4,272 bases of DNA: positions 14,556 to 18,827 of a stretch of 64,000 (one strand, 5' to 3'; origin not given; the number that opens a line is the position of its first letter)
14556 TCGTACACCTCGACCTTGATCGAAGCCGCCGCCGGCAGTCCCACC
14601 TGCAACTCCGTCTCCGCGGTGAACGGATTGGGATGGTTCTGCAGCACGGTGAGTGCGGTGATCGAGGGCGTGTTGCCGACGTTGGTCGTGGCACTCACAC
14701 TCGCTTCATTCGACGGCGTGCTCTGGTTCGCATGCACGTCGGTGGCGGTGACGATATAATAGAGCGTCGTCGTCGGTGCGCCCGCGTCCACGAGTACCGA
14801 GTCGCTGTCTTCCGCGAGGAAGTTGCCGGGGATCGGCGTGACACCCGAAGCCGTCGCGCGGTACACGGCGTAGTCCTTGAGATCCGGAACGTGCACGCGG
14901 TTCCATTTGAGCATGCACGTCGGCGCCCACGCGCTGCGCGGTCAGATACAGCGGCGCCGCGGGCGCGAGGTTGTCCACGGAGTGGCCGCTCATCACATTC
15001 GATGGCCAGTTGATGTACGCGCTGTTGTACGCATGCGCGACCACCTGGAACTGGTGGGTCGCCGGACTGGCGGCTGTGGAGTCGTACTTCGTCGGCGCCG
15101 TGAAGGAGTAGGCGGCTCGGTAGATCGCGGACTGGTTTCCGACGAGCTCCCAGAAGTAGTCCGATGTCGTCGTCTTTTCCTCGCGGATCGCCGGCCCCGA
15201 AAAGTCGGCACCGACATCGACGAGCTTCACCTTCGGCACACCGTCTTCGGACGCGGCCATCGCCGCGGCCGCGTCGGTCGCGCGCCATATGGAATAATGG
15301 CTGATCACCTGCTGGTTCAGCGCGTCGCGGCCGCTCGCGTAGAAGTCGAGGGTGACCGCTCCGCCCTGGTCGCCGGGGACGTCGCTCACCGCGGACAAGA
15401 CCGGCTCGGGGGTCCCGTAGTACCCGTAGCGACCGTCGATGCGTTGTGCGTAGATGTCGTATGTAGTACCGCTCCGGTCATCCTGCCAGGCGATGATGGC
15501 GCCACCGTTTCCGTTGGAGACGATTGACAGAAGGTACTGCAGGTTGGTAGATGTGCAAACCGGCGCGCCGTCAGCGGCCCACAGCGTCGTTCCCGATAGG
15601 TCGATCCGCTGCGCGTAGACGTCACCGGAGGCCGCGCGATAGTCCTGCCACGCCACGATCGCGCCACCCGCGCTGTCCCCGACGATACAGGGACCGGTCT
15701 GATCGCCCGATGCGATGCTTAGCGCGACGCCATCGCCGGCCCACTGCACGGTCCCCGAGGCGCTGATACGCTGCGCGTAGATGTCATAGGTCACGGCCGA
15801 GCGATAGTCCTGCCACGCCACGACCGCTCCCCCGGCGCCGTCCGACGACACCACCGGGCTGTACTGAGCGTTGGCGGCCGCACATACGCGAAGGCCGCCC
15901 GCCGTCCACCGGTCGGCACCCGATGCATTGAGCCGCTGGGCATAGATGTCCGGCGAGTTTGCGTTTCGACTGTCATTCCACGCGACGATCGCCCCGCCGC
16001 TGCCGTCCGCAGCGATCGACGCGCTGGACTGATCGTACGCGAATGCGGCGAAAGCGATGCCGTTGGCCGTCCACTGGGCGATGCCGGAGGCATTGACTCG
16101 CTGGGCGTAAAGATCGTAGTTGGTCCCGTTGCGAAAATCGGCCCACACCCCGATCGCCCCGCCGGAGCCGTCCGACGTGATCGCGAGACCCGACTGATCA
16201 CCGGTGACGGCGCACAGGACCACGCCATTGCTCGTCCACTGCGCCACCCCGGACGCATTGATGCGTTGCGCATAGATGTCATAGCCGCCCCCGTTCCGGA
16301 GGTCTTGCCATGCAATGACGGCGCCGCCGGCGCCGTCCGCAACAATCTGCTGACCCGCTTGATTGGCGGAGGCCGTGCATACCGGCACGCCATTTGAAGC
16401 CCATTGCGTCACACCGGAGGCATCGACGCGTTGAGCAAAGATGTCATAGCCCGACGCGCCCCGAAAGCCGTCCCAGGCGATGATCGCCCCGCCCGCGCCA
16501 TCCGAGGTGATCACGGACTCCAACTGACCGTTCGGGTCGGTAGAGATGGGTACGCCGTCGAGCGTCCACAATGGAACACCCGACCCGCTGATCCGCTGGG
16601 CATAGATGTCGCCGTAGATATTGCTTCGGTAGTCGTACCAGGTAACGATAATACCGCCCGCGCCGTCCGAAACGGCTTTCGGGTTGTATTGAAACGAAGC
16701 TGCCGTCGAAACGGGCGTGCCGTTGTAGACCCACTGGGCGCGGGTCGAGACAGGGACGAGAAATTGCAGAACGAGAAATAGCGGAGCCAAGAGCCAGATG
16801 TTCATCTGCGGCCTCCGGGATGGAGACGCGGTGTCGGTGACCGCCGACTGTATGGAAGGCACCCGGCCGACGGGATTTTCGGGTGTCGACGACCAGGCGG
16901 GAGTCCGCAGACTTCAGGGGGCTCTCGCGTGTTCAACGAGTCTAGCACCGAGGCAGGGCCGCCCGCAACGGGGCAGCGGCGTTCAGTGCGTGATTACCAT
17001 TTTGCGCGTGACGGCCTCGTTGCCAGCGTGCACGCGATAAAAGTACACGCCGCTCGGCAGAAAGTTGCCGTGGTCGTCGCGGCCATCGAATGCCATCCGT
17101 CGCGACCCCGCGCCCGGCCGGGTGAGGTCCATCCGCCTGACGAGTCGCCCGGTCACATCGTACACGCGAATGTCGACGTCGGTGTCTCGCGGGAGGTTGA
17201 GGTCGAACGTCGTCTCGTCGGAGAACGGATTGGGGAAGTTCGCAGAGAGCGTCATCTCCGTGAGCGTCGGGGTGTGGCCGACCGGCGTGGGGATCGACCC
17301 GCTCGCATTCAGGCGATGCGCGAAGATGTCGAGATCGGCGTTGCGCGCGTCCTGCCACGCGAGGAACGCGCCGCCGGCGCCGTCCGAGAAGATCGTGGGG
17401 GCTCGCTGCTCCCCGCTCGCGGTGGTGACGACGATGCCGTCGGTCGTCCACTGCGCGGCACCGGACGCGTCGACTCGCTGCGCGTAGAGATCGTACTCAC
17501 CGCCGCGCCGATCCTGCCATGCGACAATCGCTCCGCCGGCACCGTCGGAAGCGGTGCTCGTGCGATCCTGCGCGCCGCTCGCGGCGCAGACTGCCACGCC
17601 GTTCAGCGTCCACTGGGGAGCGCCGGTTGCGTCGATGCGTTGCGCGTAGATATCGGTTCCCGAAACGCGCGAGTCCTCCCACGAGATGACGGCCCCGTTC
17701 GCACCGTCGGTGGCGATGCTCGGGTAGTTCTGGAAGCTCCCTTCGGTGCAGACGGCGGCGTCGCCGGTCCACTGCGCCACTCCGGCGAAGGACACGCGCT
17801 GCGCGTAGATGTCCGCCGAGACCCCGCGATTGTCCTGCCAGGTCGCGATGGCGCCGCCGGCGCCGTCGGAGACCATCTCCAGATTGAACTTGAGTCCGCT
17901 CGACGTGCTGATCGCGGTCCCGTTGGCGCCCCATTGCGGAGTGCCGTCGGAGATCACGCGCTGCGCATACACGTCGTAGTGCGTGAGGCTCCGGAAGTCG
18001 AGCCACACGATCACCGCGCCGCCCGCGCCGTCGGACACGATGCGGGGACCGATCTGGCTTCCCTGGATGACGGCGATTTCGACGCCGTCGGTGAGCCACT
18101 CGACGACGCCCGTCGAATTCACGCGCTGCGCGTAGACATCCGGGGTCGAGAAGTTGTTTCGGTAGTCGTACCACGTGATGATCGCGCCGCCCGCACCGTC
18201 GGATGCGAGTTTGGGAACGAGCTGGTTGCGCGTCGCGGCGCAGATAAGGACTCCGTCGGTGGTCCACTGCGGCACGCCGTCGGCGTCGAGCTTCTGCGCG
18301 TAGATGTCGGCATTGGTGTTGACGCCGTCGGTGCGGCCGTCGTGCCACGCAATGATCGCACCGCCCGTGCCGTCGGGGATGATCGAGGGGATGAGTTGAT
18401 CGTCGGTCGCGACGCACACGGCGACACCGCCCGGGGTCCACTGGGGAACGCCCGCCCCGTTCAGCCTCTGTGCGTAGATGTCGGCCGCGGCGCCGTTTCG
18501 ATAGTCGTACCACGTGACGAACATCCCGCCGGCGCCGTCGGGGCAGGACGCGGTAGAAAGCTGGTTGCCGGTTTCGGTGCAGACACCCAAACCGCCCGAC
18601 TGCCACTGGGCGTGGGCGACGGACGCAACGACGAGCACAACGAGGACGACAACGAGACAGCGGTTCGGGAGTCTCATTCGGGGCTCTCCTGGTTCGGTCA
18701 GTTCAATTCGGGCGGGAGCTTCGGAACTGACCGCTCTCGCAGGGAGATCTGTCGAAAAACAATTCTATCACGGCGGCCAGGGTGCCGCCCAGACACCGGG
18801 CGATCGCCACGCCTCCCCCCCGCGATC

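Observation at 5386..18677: Seven tandem paralogues (plus an eighth at 28299-30688) of a secreted 8-repeat protein with T9SS-type C-terminal domain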

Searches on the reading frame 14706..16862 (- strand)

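Call 4: search_protein_families(library=pfam, proteins=[window:14706-16862:-], max_evalue=1)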
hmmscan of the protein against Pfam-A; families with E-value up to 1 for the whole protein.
window:14706-16862:- (718 aa): 4 families
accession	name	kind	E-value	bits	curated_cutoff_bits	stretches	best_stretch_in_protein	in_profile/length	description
PF03640.20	Lipoprotein_15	-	0.0002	21.2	24.4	0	204-240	7-43/47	Secreted repeat of unknown function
PF21910.2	GH85_C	-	0.0011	19.8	27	0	455-478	19-42/95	GH85 endohexosaminidases, C-terminal domain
PF14061.12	Mtf2_C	-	0.028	15.1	27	0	359-374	25-40/48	Polycomb-like MTF2 factor 2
PF18597.7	SH3_19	-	0.04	14.2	25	0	385-408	9-32/52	Myosin X N-terminal SH3 domain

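Call 5: search_protein_families(library=ncbifam, proteins=[window:14706-16862:-], max_evalue=1)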
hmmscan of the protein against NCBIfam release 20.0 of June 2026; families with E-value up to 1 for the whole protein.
window:14706-16862:- (718 aa): 3 families
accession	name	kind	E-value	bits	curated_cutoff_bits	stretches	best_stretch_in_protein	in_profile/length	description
TIGR04275.1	beta_prop_Msarc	repeat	1.3e-12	47.3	85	5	385-417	8-35/40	beta-propeller repeat protein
NF048002.1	spike_base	equivalog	0.31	11.4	28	0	339-371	44-76/85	spike base protein, RCAP_Rcc01079 family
NF033787.1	HTH_BldC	subfamily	0.37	10.7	77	0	145-158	13-26/49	BldC family transcriptional regulator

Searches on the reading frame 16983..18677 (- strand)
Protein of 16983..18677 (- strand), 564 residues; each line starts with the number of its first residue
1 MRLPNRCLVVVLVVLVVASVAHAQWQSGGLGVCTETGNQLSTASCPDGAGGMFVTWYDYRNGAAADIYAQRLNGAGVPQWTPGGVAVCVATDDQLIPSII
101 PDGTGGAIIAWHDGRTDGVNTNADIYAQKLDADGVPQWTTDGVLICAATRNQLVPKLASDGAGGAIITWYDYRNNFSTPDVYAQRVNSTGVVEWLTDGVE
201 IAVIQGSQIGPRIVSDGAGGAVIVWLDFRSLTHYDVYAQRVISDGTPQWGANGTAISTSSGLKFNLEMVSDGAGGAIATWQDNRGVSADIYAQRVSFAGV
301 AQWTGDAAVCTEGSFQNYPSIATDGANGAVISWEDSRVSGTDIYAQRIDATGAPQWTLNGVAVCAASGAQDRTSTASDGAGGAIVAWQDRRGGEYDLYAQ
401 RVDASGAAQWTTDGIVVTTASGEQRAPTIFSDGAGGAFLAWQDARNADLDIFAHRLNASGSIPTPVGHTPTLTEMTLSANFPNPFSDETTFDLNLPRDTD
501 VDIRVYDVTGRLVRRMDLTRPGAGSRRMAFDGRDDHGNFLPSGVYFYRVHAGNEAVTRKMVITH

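Call 4: search_protein_families(library=pfam, proteins=[window:16983-18677:-], max_evalue=1)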
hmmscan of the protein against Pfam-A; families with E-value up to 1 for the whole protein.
window:16983-18677:- (564 aa): 5 families
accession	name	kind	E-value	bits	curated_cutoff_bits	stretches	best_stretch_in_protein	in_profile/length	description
PF13860.13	FlgD_ig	-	2.4e-11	43.9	27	1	488-553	11-77/79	FlgD Ig-like domain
PF18962.6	Por_Secre_tail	-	2.2e-08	34.7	27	1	481-562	2-75/75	Secretion system C-terminal sorting domain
PF13585.12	CHU_C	-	0.0018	18.8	27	1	498-556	26-78/86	CHU_C Type IX secretion signal domain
PF07372.17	DUF1491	-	0.012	16.4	25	0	378-413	28-63/104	Protein of unknown function (DUF1491)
PF04616.20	Glyco_hydro_43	-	0.036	13.9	32.2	0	406-460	103-159/288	Glycosyl hydrolases family 43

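Call 5: search_protein_families(library=ncbifam, proteins=[window:16983-18677:-], max_evalue=1)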
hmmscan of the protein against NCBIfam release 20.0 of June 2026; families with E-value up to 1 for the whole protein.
window:16983-18677:- (564 aa): 11 families
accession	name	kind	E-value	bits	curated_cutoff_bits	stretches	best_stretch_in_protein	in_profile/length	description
NF033707.1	T9SS_sortase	equivalog_domain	6.4e-11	40.6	420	1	478-552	999-1078/1095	type IX secretion system sortase PorU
TIGR04275.1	beta_prop_Msarc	repeat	1.1e-10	41.1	85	2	382-398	18-34/40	beta-propeller repeat protein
TIGR04183.1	Por_Secre_tail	domain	1.1e-09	38.1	23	1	481-562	2-71/72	T9SS type A sorting domain-containing protein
NF005176.1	PRK06655.1-1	equivalog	1.4e-07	31.7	230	1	497-555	95-153/197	flagellar hook assembly protein FlgD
NF052323.1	T9SSA_dep_M6i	equivalog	1.9e-06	26.1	600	1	480-561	960-1036/1043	T9SS-dependent M6-like inactivated metalloprotease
NF009276.0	PRK12633.1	equivalog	0.00017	21.4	383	1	489-553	118-183/234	flagellar basal body rod modification protein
NF009452.0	PRK12812.1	equivalog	0.00021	20.6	258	1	488-548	138-203/289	flagellar basal body rod modification protein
NF038113.1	T9SSA_dep_M36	equivalog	0.00021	19.6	885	1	476-562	791-868/869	T9SS-dependent M36 family metallopeptidase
NF009453.0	PRK12813.1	equivalog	0.0042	16.7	264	1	502-551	127-173/223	flagellar basal body rod modification protein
NF050177.1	TapA_OM_Porphy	equivalog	0.077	11.7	500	1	481-562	474-543/544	TapA/TapC family T9SS-dependent outer membrane protein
NF009277.0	PRK12634.1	equivalog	0.21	11.6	333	1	501-546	124-169/221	flagellar basal body rod modification protein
